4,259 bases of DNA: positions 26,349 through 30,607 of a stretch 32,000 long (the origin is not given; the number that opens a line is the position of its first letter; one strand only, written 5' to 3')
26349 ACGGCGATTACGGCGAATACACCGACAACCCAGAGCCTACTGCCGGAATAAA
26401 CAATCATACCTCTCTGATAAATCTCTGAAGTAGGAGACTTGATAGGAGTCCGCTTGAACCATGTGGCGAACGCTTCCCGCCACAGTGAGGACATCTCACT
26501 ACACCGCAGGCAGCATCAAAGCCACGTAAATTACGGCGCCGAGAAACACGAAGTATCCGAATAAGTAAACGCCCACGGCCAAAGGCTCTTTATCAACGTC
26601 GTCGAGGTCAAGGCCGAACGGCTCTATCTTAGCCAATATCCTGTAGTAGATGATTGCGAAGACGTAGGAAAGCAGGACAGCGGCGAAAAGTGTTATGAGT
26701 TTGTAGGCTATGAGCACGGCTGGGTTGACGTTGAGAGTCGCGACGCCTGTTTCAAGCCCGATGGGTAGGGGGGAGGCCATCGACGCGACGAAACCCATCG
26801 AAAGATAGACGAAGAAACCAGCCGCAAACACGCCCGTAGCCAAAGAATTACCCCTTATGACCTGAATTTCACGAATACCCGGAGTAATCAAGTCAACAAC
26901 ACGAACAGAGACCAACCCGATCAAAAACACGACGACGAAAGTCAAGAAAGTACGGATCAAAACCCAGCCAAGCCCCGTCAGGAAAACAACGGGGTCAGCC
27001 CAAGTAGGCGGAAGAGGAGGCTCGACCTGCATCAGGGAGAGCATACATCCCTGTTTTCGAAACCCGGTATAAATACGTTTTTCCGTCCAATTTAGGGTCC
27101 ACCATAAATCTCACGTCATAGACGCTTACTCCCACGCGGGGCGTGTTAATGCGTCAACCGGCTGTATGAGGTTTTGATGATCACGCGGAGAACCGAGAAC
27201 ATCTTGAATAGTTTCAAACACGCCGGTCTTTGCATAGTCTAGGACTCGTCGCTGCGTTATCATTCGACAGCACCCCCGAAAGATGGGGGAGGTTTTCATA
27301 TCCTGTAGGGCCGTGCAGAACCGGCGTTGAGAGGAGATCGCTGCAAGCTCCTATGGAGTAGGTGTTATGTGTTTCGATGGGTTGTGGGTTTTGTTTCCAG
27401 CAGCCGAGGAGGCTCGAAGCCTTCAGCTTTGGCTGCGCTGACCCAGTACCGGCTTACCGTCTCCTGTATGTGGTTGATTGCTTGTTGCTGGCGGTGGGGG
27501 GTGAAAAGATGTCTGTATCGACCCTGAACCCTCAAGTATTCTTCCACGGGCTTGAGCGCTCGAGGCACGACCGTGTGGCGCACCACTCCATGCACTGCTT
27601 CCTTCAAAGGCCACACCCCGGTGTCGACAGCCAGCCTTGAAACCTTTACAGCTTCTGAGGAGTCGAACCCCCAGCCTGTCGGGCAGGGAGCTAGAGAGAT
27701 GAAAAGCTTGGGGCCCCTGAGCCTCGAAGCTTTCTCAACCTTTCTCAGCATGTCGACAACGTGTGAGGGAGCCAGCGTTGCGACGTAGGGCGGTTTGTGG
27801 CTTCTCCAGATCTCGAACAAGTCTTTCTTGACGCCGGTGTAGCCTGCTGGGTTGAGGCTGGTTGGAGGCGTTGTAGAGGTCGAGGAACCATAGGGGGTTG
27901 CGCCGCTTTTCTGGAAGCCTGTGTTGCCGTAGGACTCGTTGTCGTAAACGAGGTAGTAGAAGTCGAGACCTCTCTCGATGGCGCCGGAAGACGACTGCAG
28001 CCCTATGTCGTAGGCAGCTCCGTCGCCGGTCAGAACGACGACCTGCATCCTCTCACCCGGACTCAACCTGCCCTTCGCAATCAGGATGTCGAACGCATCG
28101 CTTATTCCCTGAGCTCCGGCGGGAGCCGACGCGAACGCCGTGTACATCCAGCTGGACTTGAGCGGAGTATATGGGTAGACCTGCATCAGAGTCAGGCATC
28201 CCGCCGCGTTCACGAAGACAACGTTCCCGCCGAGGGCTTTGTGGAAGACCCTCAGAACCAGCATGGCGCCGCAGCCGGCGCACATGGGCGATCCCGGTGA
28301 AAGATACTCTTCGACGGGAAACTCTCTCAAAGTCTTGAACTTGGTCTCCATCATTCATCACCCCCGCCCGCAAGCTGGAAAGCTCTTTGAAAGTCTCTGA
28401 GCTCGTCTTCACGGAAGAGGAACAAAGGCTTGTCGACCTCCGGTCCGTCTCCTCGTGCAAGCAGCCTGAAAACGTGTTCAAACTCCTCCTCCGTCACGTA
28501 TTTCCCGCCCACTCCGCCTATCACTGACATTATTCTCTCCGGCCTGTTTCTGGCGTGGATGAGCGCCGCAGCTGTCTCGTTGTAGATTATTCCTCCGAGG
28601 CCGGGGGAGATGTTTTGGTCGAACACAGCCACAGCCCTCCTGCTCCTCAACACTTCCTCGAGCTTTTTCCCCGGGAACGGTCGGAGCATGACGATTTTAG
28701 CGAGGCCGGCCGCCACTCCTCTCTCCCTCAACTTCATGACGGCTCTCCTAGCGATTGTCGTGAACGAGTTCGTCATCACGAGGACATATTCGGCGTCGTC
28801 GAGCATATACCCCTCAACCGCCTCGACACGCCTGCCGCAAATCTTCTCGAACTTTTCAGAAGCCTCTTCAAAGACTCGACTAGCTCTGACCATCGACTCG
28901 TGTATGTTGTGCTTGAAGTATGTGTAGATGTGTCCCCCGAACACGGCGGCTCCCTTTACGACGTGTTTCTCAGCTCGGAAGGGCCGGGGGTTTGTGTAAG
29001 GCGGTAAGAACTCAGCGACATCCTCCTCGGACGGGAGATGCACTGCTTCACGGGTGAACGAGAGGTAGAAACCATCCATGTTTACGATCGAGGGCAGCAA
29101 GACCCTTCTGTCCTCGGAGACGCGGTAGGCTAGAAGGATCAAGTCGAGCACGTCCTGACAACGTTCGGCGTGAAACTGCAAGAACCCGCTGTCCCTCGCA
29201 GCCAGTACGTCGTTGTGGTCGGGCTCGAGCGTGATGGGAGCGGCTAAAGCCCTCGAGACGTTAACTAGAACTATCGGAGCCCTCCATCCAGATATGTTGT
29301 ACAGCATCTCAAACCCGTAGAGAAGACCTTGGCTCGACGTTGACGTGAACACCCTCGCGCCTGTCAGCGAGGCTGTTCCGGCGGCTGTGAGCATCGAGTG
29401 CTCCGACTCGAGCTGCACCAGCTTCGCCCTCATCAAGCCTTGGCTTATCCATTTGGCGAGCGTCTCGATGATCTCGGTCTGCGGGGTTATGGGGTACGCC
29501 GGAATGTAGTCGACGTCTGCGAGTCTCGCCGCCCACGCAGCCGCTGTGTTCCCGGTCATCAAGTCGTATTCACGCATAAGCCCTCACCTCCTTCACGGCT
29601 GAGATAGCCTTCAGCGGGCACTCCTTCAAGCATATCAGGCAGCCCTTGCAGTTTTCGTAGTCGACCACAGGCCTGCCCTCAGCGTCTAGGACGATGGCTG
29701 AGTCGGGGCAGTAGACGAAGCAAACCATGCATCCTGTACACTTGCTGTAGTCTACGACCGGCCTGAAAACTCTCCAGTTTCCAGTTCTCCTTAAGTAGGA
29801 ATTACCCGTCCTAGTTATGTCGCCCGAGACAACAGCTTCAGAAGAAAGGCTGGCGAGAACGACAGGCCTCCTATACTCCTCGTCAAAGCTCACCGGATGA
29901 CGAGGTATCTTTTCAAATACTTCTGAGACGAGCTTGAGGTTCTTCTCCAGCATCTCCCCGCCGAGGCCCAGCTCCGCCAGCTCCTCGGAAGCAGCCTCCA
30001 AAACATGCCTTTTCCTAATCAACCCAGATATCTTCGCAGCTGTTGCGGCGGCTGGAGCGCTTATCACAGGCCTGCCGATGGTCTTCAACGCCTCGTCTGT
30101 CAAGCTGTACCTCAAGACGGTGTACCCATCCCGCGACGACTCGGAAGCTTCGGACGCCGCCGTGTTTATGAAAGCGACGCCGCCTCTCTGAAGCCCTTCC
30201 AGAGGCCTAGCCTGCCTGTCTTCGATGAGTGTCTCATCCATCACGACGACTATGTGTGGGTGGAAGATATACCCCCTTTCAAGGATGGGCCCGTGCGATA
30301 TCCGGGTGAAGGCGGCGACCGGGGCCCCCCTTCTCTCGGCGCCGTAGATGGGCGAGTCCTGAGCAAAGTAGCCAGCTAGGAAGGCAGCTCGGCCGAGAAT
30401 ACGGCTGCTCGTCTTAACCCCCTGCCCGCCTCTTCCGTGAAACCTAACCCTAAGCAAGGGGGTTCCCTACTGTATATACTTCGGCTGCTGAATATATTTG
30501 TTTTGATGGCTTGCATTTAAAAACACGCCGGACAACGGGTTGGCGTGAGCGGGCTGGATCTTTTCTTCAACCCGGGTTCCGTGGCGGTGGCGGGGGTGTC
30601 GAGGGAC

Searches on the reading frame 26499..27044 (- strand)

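Call 41: search_protein_families(library=pfam, proteins=[window:26499-27044:-], max_evalue=0.00001)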
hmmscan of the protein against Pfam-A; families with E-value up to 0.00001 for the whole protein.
window:26499-27044:- (181 aa): 1 family
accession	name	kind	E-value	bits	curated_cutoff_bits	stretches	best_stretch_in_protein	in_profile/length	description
PF03994.20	DUF350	-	5.4e-09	36.6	26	1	29-175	6-132/133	Domain of Unknown Function (DUF350)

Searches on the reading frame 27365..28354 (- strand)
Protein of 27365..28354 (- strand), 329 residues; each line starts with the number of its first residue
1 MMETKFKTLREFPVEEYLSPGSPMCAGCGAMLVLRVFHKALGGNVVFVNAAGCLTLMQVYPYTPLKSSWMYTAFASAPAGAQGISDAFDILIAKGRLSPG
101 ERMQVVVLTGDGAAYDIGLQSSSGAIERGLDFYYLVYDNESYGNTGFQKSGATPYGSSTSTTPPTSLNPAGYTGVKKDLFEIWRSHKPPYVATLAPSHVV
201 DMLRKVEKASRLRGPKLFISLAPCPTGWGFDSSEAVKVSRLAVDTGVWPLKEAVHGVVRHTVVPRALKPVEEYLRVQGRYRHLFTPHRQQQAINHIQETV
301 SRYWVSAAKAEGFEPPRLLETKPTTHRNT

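Call 41: search_protein_families(library=pfam, proteins=[window:27365-28354:-], max_evalue=0.00001)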
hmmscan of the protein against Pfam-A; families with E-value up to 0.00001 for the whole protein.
window:27365-28354:- (329 aa): 1 family
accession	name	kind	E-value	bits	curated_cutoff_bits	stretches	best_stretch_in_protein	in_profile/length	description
PF02775.26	TPP_enzyme_C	-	5.2e-14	52.7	21.9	1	51-215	2-146/151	Thiamine pyrophosphate enzyme, C-terminal TPP binding domain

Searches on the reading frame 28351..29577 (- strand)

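Call 41: search_protein_families(library=pfam, proteins=[window:28351-29577:-], max_evalue=0.00001)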
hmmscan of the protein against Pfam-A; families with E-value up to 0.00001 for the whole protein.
window:28351-29577:- (408 aa): 2 families
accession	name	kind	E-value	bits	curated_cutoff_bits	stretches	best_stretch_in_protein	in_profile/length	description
PF01855.24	POR_N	-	8.5e-55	186.4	27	1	16-239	2-229/231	Pyruvate flavodoxin/ferredoxin oxidoreductase, thiamine diP-bdg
PF17147.9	PFOR_II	-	1.1e-22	80.8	27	1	262-365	1-101/102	Pyruvate:ferredoxin oxidoreductase core domain II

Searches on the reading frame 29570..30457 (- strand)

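Call 41: search_protein_families(library=pfam, proteins=[window:29570-30457:-], max_evalue=0.00001)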
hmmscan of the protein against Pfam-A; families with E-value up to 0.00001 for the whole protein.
window:29570-30457:- (295 aa): 9 families
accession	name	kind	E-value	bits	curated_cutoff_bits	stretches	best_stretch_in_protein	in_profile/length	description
PF01558.24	POR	-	2.3e-26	93.4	27.4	1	10-180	1-171/173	Pyruvate ferredoxin/flavodoxin oxidoreductase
PF00037.32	Fer4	-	2.2e-11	43.5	21.1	1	233-255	1-23/24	4Fe-4S binding domain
PF12837.12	Fer4_6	-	1.2e-10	41.2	25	1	233-255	2-24/24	4Fe-4S binding domain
PF12797.12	Fer4_2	-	1.8e-09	37.4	24.5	0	232-251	2-21/22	4Fe-4S binding domain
PF14697.11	Fer4_21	-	2.1e-08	34.6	35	1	234-285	2-57/59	4Fe-4S dicluster domain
PF12838.12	Fer4_7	-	2.1e-07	31.7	27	1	239-284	1-52/52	4Fe-4S dicluster domain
PF13237.11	Fer4_10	-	6.4e-07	29.6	25.5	1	233-281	2-53/53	4Fe-4S dicluster domain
PF13187.11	Fer4_9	-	7.2e-06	26.4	27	0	239-285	1-52/52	4Fe-4S dicluster domain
PF13484.11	Fer4_16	-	8.7e-06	26.9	30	0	269-292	1-25/66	4Fe-4S double cluster binding domain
